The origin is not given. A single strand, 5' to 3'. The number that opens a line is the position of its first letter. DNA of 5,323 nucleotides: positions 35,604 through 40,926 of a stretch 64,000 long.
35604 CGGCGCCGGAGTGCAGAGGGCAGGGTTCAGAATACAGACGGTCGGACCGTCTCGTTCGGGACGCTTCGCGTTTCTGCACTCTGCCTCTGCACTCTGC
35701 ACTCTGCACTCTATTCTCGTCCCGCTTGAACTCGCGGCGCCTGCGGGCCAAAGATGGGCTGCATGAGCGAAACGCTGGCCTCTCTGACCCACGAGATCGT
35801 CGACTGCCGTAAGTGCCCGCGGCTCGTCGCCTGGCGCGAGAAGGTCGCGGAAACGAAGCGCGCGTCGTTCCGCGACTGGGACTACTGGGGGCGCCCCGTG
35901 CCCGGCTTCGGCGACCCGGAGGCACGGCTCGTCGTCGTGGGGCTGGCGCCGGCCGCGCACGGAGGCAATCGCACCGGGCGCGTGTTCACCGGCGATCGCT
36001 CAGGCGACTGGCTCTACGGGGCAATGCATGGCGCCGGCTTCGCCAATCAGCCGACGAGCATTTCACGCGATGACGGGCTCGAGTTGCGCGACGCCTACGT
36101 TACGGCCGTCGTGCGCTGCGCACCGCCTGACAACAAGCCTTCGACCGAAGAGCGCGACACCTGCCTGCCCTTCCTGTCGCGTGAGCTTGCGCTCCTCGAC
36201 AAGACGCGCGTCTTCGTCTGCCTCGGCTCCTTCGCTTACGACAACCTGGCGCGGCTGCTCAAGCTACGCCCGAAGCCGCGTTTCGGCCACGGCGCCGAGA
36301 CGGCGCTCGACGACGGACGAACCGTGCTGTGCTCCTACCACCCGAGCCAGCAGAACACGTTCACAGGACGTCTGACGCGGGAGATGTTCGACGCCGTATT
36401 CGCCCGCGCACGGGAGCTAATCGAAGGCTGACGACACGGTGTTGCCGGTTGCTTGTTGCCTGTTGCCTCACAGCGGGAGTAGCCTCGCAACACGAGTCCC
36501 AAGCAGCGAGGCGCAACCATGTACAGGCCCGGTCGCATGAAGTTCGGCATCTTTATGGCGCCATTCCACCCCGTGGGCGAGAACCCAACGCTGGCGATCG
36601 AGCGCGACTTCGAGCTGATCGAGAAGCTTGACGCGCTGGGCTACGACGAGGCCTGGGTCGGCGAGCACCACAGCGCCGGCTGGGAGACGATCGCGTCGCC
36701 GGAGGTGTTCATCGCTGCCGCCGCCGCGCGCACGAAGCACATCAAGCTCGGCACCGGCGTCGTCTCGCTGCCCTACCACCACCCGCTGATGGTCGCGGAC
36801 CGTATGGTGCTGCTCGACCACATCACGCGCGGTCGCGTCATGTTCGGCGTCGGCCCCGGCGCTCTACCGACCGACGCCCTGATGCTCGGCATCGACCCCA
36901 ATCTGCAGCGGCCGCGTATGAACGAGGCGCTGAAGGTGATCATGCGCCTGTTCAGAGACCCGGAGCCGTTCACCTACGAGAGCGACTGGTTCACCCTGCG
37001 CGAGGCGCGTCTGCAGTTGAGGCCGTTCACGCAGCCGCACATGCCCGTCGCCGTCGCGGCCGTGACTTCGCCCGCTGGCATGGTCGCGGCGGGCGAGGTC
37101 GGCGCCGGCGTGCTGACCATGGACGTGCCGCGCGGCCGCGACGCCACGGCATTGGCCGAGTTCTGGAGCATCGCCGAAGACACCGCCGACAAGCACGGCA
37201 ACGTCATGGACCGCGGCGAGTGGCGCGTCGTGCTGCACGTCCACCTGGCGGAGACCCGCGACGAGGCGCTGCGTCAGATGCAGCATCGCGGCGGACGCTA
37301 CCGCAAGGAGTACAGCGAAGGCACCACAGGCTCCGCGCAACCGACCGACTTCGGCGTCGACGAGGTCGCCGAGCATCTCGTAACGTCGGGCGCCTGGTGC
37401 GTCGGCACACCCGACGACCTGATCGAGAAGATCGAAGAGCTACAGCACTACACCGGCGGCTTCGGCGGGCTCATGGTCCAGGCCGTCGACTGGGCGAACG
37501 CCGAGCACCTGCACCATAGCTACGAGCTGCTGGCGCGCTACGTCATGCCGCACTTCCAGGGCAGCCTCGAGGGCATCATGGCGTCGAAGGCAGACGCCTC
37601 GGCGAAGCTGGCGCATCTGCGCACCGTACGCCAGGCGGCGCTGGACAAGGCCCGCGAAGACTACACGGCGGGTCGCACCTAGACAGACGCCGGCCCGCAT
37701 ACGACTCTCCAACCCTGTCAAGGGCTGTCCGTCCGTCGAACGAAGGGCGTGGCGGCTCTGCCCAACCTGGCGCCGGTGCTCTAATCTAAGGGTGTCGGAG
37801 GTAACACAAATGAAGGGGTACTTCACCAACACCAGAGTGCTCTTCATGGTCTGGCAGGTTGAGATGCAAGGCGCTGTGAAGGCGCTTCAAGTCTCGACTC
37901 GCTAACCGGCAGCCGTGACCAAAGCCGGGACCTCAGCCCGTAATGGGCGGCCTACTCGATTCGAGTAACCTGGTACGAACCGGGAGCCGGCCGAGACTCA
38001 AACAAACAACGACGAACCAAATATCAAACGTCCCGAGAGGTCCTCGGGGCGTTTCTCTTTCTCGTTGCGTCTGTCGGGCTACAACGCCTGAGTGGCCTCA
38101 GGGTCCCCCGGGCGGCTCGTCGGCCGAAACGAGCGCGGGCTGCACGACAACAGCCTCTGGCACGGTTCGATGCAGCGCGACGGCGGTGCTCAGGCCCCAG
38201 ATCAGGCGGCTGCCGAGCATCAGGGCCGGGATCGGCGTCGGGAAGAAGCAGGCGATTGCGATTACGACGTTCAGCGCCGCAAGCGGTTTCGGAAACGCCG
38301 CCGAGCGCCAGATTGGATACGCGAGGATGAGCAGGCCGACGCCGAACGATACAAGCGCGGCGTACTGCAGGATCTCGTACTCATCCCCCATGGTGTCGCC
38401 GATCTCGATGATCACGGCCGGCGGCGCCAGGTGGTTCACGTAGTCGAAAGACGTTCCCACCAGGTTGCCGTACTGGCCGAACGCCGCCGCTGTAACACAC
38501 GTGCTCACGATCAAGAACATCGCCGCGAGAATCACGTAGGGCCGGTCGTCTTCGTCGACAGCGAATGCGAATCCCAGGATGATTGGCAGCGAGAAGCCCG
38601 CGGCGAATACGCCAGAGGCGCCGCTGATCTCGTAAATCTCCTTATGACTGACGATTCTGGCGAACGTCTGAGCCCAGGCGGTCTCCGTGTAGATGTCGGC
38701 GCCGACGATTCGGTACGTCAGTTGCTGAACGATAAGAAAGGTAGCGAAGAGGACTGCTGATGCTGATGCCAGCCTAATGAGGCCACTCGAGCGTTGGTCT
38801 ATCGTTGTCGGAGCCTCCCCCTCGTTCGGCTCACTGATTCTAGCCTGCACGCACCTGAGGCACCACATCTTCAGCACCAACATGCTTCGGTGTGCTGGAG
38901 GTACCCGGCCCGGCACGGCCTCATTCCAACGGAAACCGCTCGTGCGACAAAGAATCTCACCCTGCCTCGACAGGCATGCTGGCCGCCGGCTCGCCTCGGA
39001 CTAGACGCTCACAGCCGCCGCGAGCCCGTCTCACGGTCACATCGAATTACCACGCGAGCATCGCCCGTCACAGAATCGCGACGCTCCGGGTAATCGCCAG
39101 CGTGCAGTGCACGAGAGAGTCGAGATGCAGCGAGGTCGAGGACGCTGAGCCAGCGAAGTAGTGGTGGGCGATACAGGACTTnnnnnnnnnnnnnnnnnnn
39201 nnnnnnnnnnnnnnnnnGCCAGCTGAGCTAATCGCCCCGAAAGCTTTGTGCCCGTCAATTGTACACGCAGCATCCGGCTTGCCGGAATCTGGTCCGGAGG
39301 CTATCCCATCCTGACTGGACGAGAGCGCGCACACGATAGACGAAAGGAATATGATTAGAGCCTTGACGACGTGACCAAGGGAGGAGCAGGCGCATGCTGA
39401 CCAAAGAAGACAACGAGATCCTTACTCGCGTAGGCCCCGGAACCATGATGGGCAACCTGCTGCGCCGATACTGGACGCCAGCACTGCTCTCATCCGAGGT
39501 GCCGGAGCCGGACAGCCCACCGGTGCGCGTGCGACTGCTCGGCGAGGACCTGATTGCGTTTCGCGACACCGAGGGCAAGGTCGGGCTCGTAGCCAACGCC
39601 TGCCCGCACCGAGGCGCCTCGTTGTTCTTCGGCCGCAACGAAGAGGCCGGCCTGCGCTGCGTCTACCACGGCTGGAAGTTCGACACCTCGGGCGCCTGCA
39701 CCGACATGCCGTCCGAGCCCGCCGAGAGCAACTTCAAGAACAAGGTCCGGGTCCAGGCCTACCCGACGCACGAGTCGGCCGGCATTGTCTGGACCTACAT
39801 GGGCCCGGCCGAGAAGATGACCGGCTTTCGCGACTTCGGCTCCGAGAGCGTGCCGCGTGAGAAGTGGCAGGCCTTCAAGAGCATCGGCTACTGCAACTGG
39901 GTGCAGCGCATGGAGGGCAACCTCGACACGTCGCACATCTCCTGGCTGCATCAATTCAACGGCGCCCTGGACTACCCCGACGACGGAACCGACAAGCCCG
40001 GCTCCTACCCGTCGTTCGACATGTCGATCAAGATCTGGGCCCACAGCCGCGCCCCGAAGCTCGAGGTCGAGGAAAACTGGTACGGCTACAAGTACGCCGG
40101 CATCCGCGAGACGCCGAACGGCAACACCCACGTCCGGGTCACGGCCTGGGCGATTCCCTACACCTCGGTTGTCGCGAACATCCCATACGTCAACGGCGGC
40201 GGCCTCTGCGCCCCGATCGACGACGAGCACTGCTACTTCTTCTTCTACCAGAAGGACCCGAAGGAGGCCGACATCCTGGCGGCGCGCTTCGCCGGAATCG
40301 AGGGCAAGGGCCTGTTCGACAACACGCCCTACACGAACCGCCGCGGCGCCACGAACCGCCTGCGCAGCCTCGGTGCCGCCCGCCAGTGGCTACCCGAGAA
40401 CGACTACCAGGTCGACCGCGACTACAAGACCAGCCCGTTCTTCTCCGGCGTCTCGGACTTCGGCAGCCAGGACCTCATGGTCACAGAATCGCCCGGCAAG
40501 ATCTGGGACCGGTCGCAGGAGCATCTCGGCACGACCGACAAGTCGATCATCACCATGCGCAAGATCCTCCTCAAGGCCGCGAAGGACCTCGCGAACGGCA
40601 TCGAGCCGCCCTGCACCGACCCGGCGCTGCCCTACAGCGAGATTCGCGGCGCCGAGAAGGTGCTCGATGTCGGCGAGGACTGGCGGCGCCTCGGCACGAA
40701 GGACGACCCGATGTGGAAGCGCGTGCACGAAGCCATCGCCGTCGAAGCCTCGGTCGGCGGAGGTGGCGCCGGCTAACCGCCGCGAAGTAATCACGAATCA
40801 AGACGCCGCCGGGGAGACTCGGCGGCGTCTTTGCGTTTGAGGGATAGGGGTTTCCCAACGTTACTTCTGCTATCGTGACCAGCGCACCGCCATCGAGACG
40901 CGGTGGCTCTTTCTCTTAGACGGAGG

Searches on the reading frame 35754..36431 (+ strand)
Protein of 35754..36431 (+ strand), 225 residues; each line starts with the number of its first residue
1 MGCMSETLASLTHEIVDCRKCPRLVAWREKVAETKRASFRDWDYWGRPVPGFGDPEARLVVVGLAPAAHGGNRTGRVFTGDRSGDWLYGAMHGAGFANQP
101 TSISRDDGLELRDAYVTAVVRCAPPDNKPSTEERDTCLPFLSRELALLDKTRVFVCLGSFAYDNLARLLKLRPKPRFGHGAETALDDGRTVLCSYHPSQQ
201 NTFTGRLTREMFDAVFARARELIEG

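Call 71: search_protein_families(library=pfam, proteins=[window:35754-36431:+])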
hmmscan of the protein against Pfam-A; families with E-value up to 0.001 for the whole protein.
window:35754-36431:+ (225 aa): 1 family
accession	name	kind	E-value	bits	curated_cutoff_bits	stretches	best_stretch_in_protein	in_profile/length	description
PF03167.25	UDG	-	3e-29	102.3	24.3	1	50-217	1-138/141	Uracil DNA glycosylase superfamily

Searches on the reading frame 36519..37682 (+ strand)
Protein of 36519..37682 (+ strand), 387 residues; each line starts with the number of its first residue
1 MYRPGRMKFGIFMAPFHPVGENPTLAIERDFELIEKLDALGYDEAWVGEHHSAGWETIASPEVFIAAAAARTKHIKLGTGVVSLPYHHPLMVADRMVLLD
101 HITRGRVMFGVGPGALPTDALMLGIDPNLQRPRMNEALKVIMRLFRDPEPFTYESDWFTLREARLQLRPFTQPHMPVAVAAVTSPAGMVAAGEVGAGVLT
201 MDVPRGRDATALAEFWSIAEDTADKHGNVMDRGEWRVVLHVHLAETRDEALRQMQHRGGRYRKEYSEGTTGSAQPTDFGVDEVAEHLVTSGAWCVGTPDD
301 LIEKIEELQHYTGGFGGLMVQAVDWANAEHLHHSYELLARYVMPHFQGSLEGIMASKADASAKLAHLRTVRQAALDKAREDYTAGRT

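Call 71: search_protein_families(library=pfam, proteins=[window:36519-37682:+])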
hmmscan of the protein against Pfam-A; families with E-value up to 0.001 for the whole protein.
window:36519-37682:+ (387 aa): 1 family
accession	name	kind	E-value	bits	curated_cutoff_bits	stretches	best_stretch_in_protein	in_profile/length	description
PF00296.26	Bac_luciferase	-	1.4e-47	163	27.9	1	7-309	1-308/314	Luciferase-like monooxygenase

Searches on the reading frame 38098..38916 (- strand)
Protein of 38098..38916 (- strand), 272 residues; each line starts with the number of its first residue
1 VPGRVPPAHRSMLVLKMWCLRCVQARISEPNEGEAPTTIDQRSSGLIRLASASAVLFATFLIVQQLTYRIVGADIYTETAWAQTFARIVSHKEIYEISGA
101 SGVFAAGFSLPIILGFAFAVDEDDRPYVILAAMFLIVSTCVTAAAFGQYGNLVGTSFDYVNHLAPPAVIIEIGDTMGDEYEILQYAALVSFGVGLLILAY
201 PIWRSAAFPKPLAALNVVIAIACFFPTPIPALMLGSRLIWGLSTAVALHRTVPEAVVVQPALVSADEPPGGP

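Call 71: search_protein_families(library=pfam, proteins=[window:38098-38916:-])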
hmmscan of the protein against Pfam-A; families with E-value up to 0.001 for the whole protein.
window:38098-38916:- (272 aa): 1 family
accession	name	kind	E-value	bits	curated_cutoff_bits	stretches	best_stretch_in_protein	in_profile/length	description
PF14329.11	DUF4386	-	4e-05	24.1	27.6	1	51-230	9-178/210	Domain of unknown function (DUF4386)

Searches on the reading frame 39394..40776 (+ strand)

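Call 4: search_protein_families(library=pfam, proteins=[window:39394-40776:+])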
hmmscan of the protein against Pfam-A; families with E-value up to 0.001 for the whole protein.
window:39394-40776:+ (460 aa): 2 families
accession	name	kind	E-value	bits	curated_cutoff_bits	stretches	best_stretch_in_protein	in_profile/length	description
PF19301.5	LigXa_C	-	7.1e-34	117.8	27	1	134-445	1-294/304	LigXa C-terminal domain like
PF00355.32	Rieske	-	7.8e-19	67.8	20.3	1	27-110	2-83/88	Rieske [2Fe-2S] domain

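Call 5: search_protein_families(library=ncbifam, proteins=[window:39394-40776:+])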
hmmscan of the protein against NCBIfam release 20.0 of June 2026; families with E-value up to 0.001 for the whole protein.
window:39394-40776:+ (460 aa): 6 families
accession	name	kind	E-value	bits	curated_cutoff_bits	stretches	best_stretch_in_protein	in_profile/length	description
NF052579.1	BetMthstMoxSdmAMthl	equivalog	4.4e-18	65.4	600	1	43-140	32-130/351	4beta-methylsterol monooxygenase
TIGR03228.1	anthran_1_2_A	equivalog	1.2e-06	27.5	671.9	1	21-104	33-116/438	anthranilate 1,2-dioxygenase large subunit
TIGR03229.1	benzo_1_2_benA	equivalog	3.9e-06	26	780.95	1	53-105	64-117/433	benzoate 1,2-dioxygenase large subunit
NF041684.1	ant_diox_AndAc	equivalog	5e-06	25.3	750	1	32-106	52-126/418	anthranilate 1,2-dioxygenase large subunit AndAc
NF042946.1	3PPDioc_HcaE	equivalog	2.4e-05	23.5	830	1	46-119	56-129/450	3-phenylpropionate/cinnamic acid dioxygenase subunit alpha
NF058607.1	GlBtMonoOxGbcA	equivalog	5.5e-05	21.8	670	1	19-101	48-130/420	glycine betaine monooxygenase oxygenase subunit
